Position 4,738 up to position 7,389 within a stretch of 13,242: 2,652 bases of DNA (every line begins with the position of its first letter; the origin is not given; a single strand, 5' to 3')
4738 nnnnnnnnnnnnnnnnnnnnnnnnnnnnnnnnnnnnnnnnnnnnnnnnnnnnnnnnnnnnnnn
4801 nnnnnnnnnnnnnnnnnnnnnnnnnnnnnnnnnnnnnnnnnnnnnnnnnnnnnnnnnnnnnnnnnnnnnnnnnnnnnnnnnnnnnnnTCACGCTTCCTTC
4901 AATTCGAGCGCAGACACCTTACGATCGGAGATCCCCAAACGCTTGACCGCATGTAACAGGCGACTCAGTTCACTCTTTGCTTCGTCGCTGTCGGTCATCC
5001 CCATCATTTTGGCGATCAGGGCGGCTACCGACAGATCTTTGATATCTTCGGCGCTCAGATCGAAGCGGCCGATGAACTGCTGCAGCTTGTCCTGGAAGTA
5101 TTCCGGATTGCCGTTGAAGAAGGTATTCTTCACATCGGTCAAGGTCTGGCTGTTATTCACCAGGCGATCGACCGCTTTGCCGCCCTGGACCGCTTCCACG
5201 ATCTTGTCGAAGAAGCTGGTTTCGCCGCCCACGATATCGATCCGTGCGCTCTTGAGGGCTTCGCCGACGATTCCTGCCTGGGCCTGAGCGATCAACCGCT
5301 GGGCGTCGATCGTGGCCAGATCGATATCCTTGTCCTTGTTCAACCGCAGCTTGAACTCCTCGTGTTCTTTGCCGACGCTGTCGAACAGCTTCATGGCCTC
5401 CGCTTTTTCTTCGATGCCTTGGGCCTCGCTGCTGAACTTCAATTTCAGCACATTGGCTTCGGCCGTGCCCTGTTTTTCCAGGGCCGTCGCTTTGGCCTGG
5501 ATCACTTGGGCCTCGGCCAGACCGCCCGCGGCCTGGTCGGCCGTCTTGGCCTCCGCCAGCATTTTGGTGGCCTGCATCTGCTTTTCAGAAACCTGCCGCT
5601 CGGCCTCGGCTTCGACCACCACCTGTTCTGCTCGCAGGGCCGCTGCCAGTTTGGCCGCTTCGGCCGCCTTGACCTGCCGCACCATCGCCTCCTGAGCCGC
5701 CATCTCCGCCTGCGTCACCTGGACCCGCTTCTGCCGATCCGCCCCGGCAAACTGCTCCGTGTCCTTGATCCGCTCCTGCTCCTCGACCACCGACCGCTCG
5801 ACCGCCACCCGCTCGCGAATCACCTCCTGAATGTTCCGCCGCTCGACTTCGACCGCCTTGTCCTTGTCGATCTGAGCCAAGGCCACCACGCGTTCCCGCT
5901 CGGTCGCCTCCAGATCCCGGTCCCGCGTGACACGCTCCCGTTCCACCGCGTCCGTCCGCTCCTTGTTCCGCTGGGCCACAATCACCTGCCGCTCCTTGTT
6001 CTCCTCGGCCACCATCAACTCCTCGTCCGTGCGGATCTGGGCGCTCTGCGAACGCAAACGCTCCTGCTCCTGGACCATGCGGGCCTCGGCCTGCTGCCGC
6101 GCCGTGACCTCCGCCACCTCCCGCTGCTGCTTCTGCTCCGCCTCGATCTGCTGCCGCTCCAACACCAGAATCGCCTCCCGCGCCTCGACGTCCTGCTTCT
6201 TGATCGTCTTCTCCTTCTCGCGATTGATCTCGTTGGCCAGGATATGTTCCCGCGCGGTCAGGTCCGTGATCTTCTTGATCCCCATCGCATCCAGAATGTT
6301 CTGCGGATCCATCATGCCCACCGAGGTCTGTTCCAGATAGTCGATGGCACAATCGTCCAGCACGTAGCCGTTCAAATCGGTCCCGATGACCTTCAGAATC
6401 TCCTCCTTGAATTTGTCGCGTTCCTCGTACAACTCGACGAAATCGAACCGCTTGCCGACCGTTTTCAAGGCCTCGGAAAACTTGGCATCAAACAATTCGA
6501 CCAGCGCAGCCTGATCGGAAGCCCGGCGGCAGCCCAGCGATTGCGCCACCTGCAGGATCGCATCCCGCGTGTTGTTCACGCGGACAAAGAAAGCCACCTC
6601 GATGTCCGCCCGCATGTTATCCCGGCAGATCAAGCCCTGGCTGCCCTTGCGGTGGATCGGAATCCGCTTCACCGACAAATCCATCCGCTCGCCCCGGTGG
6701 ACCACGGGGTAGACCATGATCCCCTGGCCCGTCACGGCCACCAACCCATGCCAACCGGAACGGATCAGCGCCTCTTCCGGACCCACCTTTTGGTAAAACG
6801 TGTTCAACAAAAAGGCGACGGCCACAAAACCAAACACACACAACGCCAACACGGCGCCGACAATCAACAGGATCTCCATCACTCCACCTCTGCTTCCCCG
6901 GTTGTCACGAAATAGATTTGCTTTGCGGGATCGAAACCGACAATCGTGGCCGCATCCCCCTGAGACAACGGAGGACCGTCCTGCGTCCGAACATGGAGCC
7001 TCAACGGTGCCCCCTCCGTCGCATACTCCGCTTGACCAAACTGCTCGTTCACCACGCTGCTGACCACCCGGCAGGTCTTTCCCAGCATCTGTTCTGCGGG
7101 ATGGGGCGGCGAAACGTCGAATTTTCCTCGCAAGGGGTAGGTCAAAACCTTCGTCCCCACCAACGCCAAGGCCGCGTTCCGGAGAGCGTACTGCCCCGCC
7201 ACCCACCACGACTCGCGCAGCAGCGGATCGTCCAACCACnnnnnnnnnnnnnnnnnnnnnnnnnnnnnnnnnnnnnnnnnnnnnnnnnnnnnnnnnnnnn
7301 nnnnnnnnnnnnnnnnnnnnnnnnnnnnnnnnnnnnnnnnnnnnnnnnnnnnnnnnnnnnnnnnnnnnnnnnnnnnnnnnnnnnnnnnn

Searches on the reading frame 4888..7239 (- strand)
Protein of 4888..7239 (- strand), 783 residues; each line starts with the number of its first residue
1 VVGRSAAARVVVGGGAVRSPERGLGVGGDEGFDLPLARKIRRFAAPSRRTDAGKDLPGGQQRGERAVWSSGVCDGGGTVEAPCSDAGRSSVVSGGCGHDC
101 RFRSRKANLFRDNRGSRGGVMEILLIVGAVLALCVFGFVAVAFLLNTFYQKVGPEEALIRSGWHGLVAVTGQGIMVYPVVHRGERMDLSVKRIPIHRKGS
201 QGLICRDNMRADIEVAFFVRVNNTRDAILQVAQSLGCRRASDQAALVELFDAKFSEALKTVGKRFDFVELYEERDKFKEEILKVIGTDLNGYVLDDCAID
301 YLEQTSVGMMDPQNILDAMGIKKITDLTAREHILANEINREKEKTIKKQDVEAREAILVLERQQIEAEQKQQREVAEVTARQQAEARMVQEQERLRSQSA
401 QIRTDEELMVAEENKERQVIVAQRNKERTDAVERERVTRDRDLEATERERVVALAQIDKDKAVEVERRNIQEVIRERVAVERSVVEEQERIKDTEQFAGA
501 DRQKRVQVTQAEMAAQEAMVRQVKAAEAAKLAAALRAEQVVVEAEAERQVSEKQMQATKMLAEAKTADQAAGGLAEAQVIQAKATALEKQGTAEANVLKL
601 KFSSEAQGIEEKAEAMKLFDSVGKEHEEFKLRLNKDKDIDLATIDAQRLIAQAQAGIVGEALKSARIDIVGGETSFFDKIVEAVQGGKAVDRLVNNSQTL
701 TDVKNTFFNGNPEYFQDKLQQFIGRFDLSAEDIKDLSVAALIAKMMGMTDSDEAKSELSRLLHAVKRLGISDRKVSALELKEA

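Call 5: search_protein_families(library=pfam, proteins=[window:4888-7239:-], max_evalue=0.01)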
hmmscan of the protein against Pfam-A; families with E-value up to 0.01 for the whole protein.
window:4888-7239:- (783 aa): 0 families

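Call 6: search_protein_families(library=ncbifam, proteins=[window:4888-7239:-], max_evalue=0.01)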
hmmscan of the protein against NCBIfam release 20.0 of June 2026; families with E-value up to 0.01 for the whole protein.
window:4888-7239:- (783 aa): 0 families

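Call 7: search_protein_families(library=padloc, proteins=[window:4888-7239:-], max_evalue=0.01)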
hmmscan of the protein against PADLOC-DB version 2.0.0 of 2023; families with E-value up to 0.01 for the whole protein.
window:4888-7239:- (783 aa): 0 families

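Call 15: search_protein_families(library=pfam, proteins=[window:4888-6879:-], max_evalue=1)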
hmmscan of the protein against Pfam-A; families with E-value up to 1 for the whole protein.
window:4888-6879:- (663 aa): 0 families

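Call 30: search_protein_families(library=pfam, proteins=[window:4888-6879:-], max_evalue=1)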
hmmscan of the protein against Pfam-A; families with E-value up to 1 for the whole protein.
window:4888-6879:- (663 aa): 0 families
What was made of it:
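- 4888..6879 (-): YqiK/flotillin-like SPFH protein, 663 aa, with an N-terminal TM helix. The listed 783-aa GTG ORF 4888..7239 over-extends it. No Pfam hit (calls 15, 30).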

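Call 31: search_solved_structures(query=window:4888-6879:-, max_evalue=1, show_alignments=1)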
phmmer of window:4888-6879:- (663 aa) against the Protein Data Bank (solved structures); distinct sequences matched with E-value up to 1: 1.
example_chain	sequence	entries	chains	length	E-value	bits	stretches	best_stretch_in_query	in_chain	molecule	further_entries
2x4f_A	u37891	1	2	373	0.42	12.4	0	560-615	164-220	MYOSIN LIGHT CHAIN KINASE FAMILY MEMBER 4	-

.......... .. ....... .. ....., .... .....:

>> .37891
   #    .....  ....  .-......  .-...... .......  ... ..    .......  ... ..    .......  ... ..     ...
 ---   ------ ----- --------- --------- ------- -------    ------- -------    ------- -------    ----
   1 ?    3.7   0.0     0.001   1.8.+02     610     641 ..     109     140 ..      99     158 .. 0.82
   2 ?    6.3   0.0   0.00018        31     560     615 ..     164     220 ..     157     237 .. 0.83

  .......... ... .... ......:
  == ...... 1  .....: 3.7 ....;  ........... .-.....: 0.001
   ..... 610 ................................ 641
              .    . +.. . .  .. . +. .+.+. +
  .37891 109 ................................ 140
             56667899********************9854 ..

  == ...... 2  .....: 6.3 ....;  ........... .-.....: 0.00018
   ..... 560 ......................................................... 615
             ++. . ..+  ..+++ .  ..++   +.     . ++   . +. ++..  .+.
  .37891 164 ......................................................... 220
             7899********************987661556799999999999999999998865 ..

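Call 32: search_protein_families(library=phrogs, proteins=[window:4888-6879:-], max_evalue=0.01)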
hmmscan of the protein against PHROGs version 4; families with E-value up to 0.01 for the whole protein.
window:4888-6879:- (663 aa): 0 families
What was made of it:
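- Tried and rejected: Nothing found (calls 6, 15, 30, 31, 32).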
